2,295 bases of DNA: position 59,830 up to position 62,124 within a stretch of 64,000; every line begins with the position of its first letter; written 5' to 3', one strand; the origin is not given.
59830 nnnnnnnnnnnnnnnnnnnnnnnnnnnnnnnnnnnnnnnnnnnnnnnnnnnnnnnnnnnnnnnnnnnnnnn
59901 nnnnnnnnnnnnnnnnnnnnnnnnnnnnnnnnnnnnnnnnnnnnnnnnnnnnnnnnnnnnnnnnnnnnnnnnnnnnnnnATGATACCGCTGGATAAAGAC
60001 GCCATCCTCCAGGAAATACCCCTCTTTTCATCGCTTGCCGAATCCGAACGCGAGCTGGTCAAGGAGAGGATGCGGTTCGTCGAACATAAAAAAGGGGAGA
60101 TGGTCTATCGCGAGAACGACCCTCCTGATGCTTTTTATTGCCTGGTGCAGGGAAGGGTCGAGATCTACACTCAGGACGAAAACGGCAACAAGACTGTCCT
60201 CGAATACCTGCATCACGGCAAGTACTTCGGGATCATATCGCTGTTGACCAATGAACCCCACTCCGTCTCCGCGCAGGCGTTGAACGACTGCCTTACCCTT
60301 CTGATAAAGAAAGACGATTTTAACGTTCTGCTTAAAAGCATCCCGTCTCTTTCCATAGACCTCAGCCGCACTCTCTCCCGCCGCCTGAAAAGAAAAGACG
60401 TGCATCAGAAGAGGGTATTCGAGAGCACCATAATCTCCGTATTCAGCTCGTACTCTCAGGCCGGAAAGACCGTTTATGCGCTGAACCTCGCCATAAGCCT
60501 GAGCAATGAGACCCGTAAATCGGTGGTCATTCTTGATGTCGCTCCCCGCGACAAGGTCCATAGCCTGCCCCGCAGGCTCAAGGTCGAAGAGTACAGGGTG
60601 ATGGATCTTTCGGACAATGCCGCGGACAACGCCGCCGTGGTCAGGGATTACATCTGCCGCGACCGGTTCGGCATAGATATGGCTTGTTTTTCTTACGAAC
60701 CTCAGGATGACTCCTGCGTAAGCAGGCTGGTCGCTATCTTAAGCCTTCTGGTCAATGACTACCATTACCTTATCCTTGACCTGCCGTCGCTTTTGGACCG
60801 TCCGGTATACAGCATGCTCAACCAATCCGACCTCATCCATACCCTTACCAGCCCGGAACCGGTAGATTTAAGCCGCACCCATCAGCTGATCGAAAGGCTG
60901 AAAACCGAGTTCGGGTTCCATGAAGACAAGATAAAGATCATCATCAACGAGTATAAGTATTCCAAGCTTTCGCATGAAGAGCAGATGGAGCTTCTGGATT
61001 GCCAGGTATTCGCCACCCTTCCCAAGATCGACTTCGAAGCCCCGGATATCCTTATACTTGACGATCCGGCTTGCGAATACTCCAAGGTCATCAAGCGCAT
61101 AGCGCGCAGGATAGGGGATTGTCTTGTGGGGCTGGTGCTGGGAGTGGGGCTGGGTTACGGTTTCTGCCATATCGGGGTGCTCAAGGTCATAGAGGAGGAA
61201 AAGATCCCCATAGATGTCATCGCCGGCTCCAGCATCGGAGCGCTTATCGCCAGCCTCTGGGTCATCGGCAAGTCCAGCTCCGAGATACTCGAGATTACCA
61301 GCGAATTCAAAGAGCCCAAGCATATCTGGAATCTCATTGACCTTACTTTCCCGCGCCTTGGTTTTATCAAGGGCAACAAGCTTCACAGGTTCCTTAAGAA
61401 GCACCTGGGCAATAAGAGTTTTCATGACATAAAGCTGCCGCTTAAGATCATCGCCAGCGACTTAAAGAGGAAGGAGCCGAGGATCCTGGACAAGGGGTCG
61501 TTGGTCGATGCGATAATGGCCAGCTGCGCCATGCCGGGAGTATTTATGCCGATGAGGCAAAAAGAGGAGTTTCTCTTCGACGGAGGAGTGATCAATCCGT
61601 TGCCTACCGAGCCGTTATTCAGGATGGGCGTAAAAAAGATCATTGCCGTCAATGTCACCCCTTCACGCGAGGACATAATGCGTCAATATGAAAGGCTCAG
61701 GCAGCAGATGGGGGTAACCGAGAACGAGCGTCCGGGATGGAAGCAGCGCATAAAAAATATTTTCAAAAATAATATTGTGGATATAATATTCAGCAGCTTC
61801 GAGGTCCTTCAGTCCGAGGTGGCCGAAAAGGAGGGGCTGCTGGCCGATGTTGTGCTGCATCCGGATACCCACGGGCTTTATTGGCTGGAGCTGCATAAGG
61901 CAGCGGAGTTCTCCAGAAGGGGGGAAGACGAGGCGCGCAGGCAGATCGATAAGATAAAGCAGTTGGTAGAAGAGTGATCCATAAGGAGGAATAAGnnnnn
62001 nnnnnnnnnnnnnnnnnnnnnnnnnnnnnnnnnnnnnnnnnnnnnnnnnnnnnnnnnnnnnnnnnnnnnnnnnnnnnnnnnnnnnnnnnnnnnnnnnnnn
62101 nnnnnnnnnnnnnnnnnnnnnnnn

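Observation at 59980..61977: Single-polypeptide cNMP-binding, P-loop and patatin phospholipase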

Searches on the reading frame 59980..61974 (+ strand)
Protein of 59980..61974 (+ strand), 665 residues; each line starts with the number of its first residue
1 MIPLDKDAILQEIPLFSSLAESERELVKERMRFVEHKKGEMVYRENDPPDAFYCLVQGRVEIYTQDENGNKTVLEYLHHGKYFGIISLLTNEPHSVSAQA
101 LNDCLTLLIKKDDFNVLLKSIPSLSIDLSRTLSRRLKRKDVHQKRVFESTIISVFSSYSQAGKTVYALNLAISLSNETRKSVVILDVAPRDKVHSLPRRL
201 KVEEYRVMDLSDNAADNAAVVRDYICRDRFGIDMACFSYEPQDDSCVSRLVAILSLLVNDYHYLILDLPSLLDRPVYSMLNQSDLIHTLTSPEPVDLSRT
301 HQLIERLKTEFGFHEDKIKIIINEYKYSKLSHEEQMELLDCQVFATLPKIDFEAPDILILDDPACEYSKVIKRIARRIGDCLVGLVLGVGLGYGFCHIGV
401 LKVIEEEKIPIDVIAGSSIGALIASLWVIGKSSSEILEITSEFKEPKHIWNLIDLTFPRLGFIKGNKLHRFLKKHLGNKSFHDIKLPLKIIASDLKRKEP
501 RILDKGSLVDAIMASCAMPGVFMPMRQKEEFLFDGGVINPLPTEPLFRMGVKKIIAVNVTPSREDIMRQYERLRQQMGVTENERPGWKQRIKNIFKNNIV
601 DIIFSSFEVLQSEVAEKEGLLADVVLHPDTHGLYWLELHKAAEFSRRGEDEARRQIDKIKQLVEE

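Call 3: search_protein_families(library=pfam, proteins=[window:59980-61974:+], max_evalue=1)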
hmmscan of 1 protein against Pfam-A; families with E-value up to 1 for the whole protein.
window:59980-61974:+ (665 aa): 7 families
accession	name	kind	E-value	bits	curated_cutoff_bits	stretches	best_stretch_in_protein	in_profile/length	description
PF01734.28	Patatin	-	2.2e-29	103.5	27.7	1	385-546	1-190/191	Patatin-like phospholipase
PF00027.35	cNMP_binding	-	1.7e-23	82.8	27.5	1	34-119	2-87/89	Cyclic nucleotide-binding domain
PF01656.29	CbiA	-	9.4e-08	32.5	25.4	1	152-349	1-111/125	CobQ/CobB/MinD/ParA nucleotide binding domain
PF13614.12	AAA_31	-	0.013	15.9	27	1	151-308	3-165/177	AAA domain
PF14649.11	Spatacsin_C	-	0.13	11.8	25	1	73-149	58-131/296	Spatacsin C-terminus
PF25562.1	CNBH_CNNM2_C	-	0.18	11.8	27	1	35-72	59-96/172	Metal transporter CNNM2-like, C-terminal CNBH domain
PF14536.11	DUF4441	-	0.32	11.6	24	0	567-607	33-73/116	Domain of unknown function (DUF4441)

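Call 4: search_protein_families(library=ncbifam, proteins=[window:59980-61974:+], max_evalue=1)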
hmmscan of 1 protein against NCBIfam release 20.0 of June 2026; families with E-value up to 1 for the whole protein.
window:59980-61974:+ (665 aa): 23 families
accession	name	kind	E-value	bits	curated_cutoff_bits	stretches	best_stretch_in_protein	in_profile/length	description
NF007623.0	PRK10279.1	equivalog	1.9e-30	106.1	272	1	383-664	6-298/301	patatin-like phospholipase RssA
NF041163.2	encap_f2b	equivalog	4.6e-12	45.8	400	1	10-143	73-208/450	family 2B encapsulin nanocompartment shell protein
NF008732.0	PRK11753.1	equivalog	1e-11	44.7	266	1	40-139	32-132/214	cAMP-activated global transcriptional regulator CRP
NF043045.1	T4SS_VpdC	equivalog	3.5e-11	41.9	1000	1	395-449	318-372/880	Dot/Icm T4SS effector VpdC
NF007707.0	PRK10402.1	subfamily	2e-10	40.7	180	1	27-135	27-135/226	transcriptional regulator YeiL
TIGR01969.1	minD_arch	subfamily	8.7e-09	34.9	201.75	1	151-349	2-196/251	cell division ATPase MinD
NF006901.0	PRK09392.1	equivalog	8.7e-08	31.8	211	1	9-135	8-133/236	transcriptional activator FtrB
TIGR03018.1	pepcterm_TyrKin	hypoth_equivalog_domain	8.1e-07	28.6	230.65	1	130-188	16-74/207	XrtA-associated tyrosine autokinase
NF058543.1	ActPatMycb56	equivalog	2.3e-06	26.7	460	1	20-136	8-122/317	acetyltransferase Pat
NF053870.1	DS2_1_antiphage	equivalog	3.8e-06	26.5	400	1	387-504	5-119/299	anti-phage phospholipase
TIGR01968.1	minD_bact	equivalog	3.8e-06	26.4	212.9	1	150-348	2-196/261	septum site-determining protein MinD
NF050806.1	TransRegFixKCaul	equivalog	1.3e-05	24.6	300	1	33-138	25-127/215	transcriptional regulator FixK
NF041546.1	ParA_partition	equivalog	1.7e-05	24.5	180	2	257-327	73-144/203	ParA family partition ATPase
NF041079.1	CBASS_lipase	equivalog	1.7e-05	24.2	200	1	411-542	35-180/317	CBASS cGAMP-activated phospholipase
NF010499.0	PRK13918.1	equivalog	6.5e-05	22.5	274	1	32-134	13-111/205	CRP/FNR family transcriptional regulator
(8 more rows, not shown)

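Call 5: search_protein_families(library=padloc, proteins=[window:59980-61974:+], max_evalue=1)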
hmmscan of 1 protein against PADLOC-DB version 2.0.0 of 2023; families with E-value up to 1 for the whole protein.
window:59980-61974:+ (665 aa): 7 families
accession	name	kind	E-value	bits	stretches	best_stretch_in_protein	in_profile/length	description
PDLC00758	Effector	-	6.5e-11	40.1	1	411-538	41-184/331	Phospholipase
PDLC00731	Effector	-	1.4e-08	32.1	1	28-159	37-164/306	TIR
PDLC00755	Effector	-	1.3e-07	29.1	1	387-508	16-133/311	Phospholipase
PDLC00757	Effector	-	2.8e-07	28.2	1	411-539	44-190/331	Phospholipase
PDLC02371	PycTIR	-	1.2e-05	22.9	1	29-158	35-160/288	-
PDLC00732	Effector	-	6.6e-05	20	1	27-156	32-157/301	TIR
PDLC02095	Cas5b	-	0.034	11.8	1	549-594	50-95/199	-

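Call 6: find_homologous_proteins(query=window:59980-61974:+, max_evalue=0.00001)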
Query window:59980-61974:+ (665 aa): 947 proteins with E <= 0.00001 among 8000 candidates; the best 120 are listed.
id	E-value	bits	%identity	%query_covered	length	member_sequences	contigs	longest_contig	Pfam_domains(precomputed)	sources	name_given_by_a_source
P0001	0.0e+0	1491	100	100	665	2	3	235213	PF01656.30,PF00027.36,PF01734.28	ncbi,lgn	-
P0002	0.0e+0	1256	82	100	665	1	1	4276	PF00027.36,PF01734.28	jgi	jgi:NTE family protein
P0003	0.0e+0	1202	78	100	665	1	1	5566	PF00027.36,PF01734.28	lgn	-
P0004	0.0e+0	1082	70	100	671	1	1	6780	PF01656.30,PF00027.36,PF01734.28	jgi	jgi:NTE family protein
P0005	0.0e+0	1080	70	100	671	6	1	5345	PF01656.30,PF00027.36,PF01734.28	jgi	jgi:NTE family protein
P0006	0.0e+0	1078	69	100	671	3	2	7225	PF00027.36,PF01734.28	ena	-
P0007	0.0e+0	1076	70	100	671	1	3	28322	PF01656.30,PF00027.36,PF01734.28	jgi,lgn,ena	jgi:NTE family protein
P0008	0.0e+0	1069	69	100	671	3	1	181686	PF01656.30,PF00027.36,PF01734.28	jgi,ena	-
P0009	0.0e+0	1066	69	100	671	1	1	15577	PF01656.30,PF00027.36,PF01734.28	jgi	-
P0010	0.0e+0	1065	69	99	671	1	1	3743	PF00027.36,PF01734.28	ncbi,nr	ncbi:MAG: patatin-like phospholipase family protein [Candidatus Omnitrophica bacterium]|nr:patatin-l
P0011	0.0e+0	1064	69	100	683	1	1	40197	PF01656.30,PF00027.36,PF01734.28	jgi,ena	-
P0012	0.0e+0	1059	69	100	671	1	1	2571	PF00027.36,PF01734.28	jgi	jgi:NTE family protein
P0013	0.0e+0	1058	68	100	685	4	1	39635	PF01656.30,PF00027.36,PF01734.28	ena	-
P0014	0.0e+0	1055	69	100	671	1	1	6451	PF01656.30,PF00027.36,PF01734.28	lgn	-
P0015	0.0e+0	1054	69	100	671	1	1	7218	PF01656.30,PF00027.36,PF01734.28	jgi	-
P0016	0.0e+0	1052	68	100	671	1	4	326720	PF01656.30,PF00027.36,PF01734.28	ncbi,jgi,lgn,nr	ncbi:MAG: cyclic nucleotide-binding domain-containing protein [Candidatus Omnitrophica bacterium]|nr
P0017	0.0e+0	1051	68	100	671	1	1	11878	PF00027.36,PF01734.28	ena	-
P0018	0.0e+0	1048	69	99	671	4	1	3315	PF00027.36,PF01734.28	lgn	-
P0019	0.0e+0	1046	68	100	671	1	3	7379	PF01656.30,PF00027.36,PF01734.28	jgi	jgi:NTE family protein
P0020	0.0e+0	1046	67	100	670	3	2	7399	PF01656.30,PF00027.36,PF01734.28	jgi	jgi:NTE family protein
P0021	0.0e+0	1043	68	100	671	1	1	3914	PF13614.13,PF00027.36,PF01734.28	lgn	-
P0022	0.0e+0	1043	67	100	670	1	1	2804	PF01656.30,PF00027.36,PF01734.28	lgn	-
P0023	0.0e+0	1043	69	100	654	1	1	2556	PF01656.30,PF00027.36,PF01734.28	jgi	-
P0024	0.0e+0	1043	68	100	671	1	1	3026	PF00027.36,PF01734.28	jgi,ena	-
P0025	0.0e+0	1042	67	100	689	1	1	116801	PF01656.30,PF00027.36,PF01734.28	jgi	-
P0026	0.0e+0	1041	68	99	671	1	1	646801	PF01656.30,PF00027.36,PF01734.28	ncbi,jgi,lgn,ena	ncbi:MAG: patatin-like phospholipase family protein [Candidatus Omnitrophota bacterium]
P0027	0.0e+0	1039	68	100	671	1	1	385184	PF00027.36,PF01734.28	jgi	-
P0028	0.0e+0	1038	67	100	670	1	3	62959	PF01656.30,PF00027.36,PF01734.28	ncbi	-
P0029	0.0e+0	1038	67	100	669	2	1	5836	PF00027.36,PF01734.28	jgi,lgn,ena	-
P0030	0.0e+0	1036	67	100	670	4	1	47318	PF00027.36,PF01734.28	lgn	-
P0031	0.0e+0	1034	66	100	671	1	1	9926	PF01656.30,PF00027.36,PF01734.28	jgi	jgi:NTE family protein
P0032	0.0e+0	1034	68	100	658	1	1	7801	PF01656.30,PF00027.36,PF01734.28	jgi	-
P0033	0.0e+0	1032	68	100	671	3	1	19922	PF00027.36,PF01734.28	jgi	jgi:NTE family protein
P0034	0.0e+0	1030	67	100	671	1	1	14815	PF00027.36,PF01734.28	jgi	jgi:NTE family protein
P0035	0.0e+0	1030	67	100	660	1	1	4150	PF01656.30,PF00027.36,PF01734.28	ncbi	-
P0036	0.0e+0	1030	66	100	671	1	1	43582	PF00027.36,PF01734.28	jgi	jgi:NTE family protein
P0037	0.0e+0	1030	66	100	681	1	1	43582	PF00027.36,PF01734.28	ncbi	-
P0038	0.0e+0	1029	67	100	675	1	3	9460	PF01656.30,PF00027.36,PF01734.28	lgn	-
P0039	0.0e+0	1028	67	99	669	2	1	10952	PF01656.30,PF00027.36,PF01734.28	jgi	-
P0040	0.0e+0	1028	66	100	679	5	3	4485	PF00027.36,PF01734.28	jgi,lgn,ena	jgi:NTE family protein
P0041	0.0e+0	1028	67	100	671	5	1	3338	PF00027.36,PF01734.28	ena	-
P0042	0.0e+0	1028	66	100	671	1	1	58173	PF00027.36,PF01734.28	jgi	jgi:NTE family protein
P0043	0.0e+0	1028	68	100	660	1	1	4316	PF01656.30,PF00027.36,PF01734.28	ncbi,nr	ncbi:MAG: patatin-like phospholipase family protein [Candidatus Omnitrophota bacterium]|nr:patatin-l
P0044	0.0e+0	1027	68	100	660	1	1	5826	PF00027.36,PF01734.28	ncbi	-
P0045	0.0e+0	1026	67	100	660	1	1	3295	PF01656.30,PF00027.36,PF01734.28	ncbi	-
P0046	0.0e+0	1026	68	100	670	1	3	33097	PF00027.36,PF01734.28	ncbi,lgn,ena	-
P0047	0.0e+0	1025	68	100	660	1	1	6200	PF01656.30,PF00027.36,PF01734.28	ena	-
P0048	0.0e+0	1025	67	100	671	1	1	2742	PF00027.36,PF01734.28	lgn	-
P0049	0.0e+0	1025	68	100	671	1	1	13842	PF01656.30,PF00027.36,PF01734.28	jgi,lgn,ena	-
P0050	0.0e+0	1024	66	100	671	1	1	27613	PF01656.30,PF00027.36,PF01734.28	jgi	-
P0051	0.0e+0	1024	67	100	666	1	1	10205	PF01656.30,PF00027.36,PF01734.28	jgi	jgi:NTE family protein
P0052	0.0e+0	1024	66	99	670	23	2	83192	PF00027.36,PF01734.28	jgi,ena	jgi:NTE family protein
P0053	0.0e+0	1024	67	100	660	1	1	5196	PF01656.30,PF00027.36,PF01734.28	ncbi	-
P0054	0.0e+0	1024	67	100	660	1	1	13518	PF01656.30,PF00027.36,PF01734.28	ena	-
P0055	0.0e+0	1024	68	100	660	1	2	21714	PF00027.36,PF01734.28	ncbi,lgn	-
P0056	0.0e+0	1024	66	100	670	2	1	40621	PF01656.30,PF13614.13,PF00027.36,PF01734.28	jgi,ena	-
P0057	0.0e+0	1024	67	99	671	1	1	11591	PF01656.30,PF00027.36,PF01734.28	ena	-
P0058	0.0e+0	1024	67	100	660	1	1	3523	PF01656.30,PF00027.36,PF01734.28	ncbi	-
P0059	0.0e+0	1024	67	100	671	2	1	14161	PF00027.36,PF01734.28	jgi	jgi:NTE family protein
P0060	0.0e+0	1023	66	100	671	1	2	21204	PF00027.36,PF01734.28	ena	-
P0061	0.0e+0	1023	67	100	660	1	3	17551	PF01656.30,PF00027.36,PF01734.28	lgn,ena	-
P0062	0.0e+0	1023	67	100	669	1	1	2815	PF01656.30,PF00027.36,PF01734.28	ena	-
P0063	0.0e+0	1022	67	100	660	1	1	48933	PF01656.30,PF00027.36,PF01734.28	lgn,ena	-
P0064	0.0e+0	1022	66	100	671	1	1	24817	PF00027.36,PF01734.28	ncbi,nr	ncbi:MAG: patatin-like phospholipase family protein [Candidatus Omnitrophica bacterium]|nr:patatin-l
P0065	0.0e+0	1021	66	100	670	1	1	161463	PF00027.36,PF01734.28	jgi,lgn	jgi:NTE family protein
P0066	0.0e+0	1021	67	100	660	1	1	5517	PF01656.30,PF00027.36,PF01734.28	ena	-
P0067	0.0e+0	1021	66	100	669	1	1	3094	PF00027.36,PF01734.28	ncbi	-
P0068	0.0e+0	1021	67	100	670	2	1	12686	PF00027.36,PF01734.28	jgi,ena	-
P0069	0.0e+0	1021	67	100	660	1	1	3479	PF01656.30,PF00027.36,PF01734.28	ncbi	-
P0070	0.0e+0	1021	66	100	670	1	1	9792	PF00027.36,PF01734.28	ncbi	ncbi:MAG: patatin-like phospholipase family protein [Candidatus Omnitrophota bacterium]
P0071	0.0e+0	1021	68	100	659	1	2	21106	PF01656.30,PF00027.36,PF01734.28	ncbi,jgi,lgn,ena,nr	ncbi:MAG: hypothetical protein COX40_00230 [Candidatus Omnitrophica bacterium CG23_combo_of_CG06-09_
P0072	0.0e+0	1021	67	100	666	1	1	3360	PF00027.36,PF01734.28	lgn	-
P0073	0.0e+0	1020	65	100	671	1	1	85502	PF01656.30,PF00027.36,PF01734.28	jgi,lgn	jgi:NTE family protein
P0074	0.0e+0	1020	67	100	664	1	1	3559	PF10609.16,PF00027.36,PF01734.28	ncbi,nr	ncbi:MAG: patatin-like phospholipase family protein [Candidatus Omnitrophica bacterium]|nr:patatin-l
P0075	0.0e+0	1020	67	100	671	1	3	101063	PF00027.36,PF01734.28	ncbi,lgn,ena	-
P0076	0.0e+0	1020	66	100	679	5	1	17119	PF01656.30,PF00027.36,PF01734.28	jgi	-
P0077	0.0e+0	1019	68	100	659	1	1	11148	PF01656.30,PF00027.36,PF01734.28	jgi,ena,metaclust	metaclust:\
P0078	0.0e+0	1019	66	100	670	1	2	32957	PF01656.30,PF00027.36,PF01734.28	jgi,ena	-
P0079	0.0e+0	1019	66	100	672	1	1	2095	PF01656.30,PF13614.13,PF00027.36,PF01734.28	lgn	-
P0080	0.0e+0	1018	66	99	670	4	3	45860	PF00027.36,PF01734.28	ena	-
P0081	0.0e+0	1018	68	100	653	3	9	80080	PF00027.36,PF01734.28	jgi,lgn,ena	jgi:NTE family protein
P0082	0.0e+0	1018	65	100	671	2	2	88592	PF00027.36,PF01734.28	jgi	jgi:NTE family protein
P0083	0.0e+0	1018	68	100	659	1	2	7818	PF01656.30,PF00027.36,PF01734.28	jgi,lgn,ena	-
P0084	0.0e+0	1017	66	99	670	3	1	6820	PF00027.36,PF01734.28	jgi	-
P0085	0.0e+0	1017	65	100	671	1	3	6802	PF00027.36,PF01734.28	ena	-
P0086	0.0e+0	1017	66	99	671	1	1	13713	PF00027.36,PF01734.28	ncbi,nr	ncbi:MAG: patatin-like phospholipase family protein [Candidatus Omnitrophica bacterium]|nr:patatin-l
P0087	0.0e+0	1017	65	100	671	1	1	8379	PF01656.30,PF00027.36,PF01734.28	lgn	-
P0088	0.0e+0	1016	66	100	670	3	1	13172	PF00027.36,PF01734.28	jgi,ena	-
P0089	0.0e+0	1016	68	100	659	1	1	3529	PF01656.30,PF00027.36,PF01734.28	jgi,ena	-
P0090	0.0e+0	1016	68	100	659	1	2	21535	PF01656.30,PF00027.36,PF01734.28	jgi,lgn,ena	-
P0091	0.0e+0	1016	65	100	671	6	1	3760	PF00027.36,PF01734.28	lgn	-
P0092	0.0e+0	1015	66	100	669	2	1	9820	PF01656.30,PF00027.36,PF01734.28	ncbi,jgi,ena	ncbi:MAG: patatin-like phospholipase family protein [Candidatus Omnitrophota bacterium]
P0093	0.0e+0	1015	66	100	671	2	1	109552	PF00027.36,PF01734.28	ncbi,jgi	ncbi:MAG: patatin-like phospholipase family protein [Candidatus Omnitrophota bacterium]|jgi:NTE fami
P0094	0.0e+0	1015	67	100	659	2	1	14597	PF00027.36,PF01734.28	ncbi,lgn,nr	ncbi:MAG: patatin-like phospholipase family protein [Candidatus Omnitrophica bacterium]|nr:patatin-l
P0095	0.0e+0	1015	66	100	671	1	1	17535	PF00027.36,PF01734.28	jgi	jgi:NTE family protein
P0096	0.0e+0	1015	67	100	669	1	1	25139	PF00027.36,PF01734.28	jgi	jgi:NTE family protein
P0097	0.0e+0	1015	66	100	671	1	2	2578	PF00027.36,PF01734.28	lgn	-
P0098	0.0e+0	1015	67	100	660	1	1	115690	PF01656.30,PF00027.36,PF01734.28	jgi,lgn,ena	-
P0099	0.0e+0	1015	66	100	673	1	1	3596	PF01656.30,PF00027.36,PF01734.28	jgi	-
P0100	0.0e+0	1015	66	100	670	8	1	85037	PF00027.36,PF01734.28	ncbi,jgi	ncbi:MAG: patatin-like phospholipase family protein [Candidatus Omnitrophota bacterium]|jgi:NTE fami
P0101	0.0e+0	1015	67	100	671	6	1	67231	PF00027.36,PF01734.28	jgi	jgi:NTE family protein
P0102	0.0e+0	1015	67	100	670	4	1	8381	PF00027.36,PF01734.28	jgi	jgi:NTE family protein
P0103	0.0e+0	1014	66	100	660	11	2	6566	PF01656.30,PF00027.36,PF01734.28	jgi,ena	-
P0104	0.0e+0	1013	66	100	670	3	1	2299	PF00027.36,PF01734.28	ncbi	-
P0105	0.0e+0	1013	65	100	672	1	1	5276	PF00027.36,PF01734.28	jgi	jgi:NTE family protein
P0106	0.0e+0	1013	67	100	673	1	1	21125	PF00027.36,PF01734.28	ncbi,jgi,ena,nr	ncbi:MAG: patatin-like phospholipase family protein [Candidatus Omnitrophica bacterium]|nr:patatin-l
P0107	0.0e+0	1013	67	100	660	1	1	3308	PF01656.30,PF00027.36,PF01734.28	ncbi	-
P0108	0.0e+0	1013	65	100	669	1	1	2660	PF01656.30,PF00027.36,PF01734.28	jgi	-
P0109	0.0e+0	1013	66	99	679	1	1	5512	PF00027.36,PF01734.28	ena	-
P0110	0.0e+0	1012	66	100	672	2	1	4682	PF00027.36,PF01734.28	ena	-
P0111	0.0e+0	1012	66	100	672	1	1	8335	PF00027.36,PF01734.28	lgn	-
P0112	0.0e+0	1011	65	100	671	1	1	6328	PF13614.13,PF00027.36,PF01734.28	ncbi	-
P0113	0.0e+0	1011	65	100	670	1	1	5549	PF00027.36,PF01734.28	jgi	-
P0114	0.0e+0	1011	65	100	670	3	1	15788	PF01656.30,PF13614.13,PF00027.36,PF01734.28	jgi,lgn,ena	-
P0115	0.0e+0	1010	66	100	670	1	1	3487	PF13614.13,PF00027.36,PF01734.28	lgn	-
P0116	0.0e+0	1010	66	99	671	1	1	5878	PF01656.30,PF13614.13,PF00027.36,PF01734.28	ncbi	-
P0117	0.0e+0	1010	66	99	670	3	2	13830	PF00027.36,PF01734.28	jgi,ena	jgi:NTE family protein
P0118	0.0e+0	1010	65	100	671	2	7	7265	PF00027.36,PF01734.28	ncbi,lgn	-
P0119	2.3e-298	1009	66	100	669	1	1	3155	PF01656.30,PF00027.36,PF01734.28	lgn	-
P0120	2.4e-298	1009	66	100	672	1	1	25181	PF01656.30,PF00027.36,PF01734.28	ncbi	-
